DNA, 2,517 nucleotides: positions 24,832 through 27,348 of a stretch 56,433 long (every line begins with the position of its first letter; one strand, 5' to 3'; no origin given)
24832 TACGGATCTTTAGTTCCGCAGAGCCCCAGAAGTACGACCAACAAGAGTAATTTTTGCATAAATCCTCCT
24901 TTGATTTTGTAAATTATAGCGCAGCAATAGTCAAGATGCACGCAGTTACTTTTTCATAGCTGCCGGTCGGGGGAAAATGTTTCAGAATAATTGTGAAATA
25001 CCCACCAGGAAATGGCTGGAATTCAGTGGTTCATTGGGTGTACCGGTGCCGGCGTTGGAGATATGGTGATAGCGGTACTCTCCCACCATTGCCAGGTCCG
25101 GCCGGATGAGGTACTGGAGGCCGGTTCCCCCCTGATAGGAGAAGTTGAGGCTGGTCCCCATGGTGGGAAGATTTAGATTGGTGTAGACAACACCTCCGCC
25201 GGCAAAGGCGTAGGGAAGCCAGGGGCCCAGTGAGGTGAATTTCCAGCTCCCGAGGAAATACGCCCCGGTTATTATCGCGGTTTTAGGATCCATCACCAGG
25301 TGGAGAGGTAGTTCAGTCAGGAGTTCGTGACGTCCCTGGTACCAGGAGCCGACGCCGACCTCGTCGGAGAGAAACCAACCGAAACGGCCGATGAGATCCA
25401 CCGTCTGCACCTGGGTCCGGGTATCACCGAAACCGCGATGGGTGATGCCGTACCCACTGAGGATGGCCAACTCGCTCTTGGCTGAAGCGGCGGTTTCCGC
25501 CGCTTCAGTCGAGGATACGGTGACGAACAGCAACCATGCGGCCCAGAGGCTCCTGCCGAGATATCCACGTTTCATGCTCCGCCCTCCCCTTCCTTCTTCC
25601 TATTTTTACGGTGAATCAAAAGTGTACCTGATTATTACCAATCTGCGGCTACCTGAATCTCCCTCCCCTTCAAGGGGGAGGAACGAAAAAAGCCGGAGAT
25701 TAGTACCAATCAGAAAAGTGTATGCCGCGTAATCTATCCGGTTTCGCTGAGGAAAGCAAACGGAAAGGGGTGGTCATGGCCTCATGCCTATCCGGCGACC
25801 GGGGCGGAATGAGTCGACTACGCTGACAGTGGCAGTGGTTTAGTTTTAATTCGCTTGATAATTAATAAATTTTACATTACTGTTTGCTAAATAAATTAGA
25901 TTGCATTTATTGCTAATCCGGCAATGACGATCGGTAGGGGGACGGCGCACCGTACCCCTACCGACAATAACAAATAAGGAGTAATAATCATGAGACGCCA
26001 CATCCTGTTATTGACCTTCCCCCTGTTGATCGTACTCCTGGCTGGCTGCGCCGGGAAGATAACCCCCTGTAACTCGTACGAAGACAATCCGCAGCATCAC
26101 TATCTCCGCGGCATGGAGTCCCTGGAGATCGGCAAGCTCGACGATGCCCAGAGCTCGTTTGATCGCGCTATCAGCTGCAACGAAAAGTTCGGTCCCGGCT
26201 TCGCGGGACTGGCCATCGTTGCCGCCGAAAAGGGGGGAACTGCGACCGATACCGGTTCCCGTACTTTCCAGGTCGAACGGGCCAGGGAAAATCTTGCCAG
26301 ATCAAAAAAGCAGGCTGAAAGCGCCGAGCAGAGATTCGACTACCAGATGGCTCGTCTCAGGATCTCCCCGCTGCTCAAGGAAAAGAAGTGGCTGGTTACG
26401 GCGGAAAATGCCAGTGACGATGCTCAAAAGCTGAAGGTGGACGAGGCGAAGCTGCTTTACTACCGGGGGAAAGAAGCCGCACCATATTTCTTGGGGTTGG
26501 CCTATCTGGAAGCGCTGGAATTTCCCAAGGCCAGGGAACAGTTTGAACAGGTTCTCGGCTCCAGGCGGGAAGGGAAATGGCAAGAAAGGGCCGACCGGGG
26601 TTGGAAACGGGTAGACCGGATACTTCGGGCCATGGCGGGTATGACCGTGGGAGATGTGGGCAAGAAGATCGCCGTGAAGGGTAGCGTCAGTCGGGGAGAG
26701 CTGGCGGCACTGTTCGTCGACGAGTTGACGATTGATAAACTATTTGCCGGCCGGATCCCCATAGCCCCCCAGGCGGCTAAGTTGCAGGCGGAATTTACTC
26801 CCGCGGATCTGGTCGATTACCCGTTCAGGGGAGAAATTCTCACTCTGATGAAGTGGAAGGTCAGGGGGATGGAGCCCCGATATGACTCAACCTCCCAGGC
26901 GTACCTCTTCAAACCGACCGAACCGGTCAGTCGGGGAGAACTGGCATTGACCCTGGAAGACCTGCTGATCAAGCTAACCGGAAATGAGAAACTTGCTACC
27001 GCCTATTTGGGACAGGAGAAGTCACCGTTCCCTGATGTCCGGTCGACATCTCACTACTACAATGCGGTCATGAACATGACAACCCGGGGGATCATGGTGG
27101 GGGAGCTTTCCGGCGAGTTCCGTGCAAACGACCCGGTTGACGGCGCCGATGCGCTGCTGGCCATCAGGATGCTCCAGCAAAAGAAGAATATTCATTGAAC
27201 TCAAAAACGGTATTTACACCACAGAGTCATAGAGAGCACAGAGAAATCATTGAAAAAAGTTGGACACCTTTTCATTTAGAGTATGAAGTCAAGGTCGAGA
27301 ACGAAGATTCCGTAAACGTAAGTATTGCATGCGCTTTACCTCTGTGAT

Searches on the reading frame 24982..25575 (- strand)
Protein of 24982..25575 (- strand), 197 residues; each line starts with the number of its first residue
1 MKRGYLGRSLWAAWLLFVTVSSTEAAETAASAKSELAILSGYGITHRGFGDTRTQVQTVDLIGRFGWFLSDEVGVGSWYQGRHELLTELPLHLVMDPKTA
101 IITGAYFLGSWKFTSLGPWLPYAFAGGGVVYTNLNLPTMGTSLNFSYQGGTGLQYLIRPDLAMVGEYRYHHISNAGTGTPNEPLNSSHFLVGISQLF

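Call 29: search_protein_families(library=pfam, proteins=[window:24982-25575:-])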
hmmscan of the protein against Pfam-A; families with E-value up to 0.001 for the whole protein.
window:24982-25575:- (197 aa): 2 families
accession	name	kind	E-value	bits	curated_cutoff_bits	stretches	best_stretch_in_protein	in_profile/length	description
PF09411.16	PagL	-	6.1e-19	68.9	23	1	67-193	18-135/136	Lipid A 3-O-deacylase (PagL)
PF13505.12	OMP_b-brl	-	7.8e-05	23.4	28.7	1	27-192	13-170/175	Outer membrane protein beta-barrel domain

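Call 84: search_protein_families(library=ncbifam, proteins=[window:24982-25575:-], max_evalue=0.00001)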
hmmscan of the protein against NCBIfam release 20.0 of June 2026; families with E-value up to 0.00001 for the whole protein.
window:24982-25575:- (197 aa): 0 families

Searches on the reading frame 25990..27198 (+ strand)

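Call 29: search_protein_families(library=pfam, proteins=[window:25990-27198:+])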
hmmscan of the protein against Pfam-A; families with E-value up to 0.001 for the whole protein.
window:25990-27198:+ (402 aa): 3 families
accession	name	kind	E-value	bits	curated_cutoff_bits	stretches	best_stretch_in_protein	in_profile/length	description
PF00395.25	SLH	-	2.1e-12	47.2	20.8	1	346-388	1-43/44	S-layer homology domain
PF00515.34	TPR_1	-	0.00032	20.8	27.8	0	37-67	4-34/34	Tetratricopeptide repeat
PF07719.23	TPR_2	-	0.00037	20.8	27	0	37-65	4-32/34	Tetratricopeptide repeat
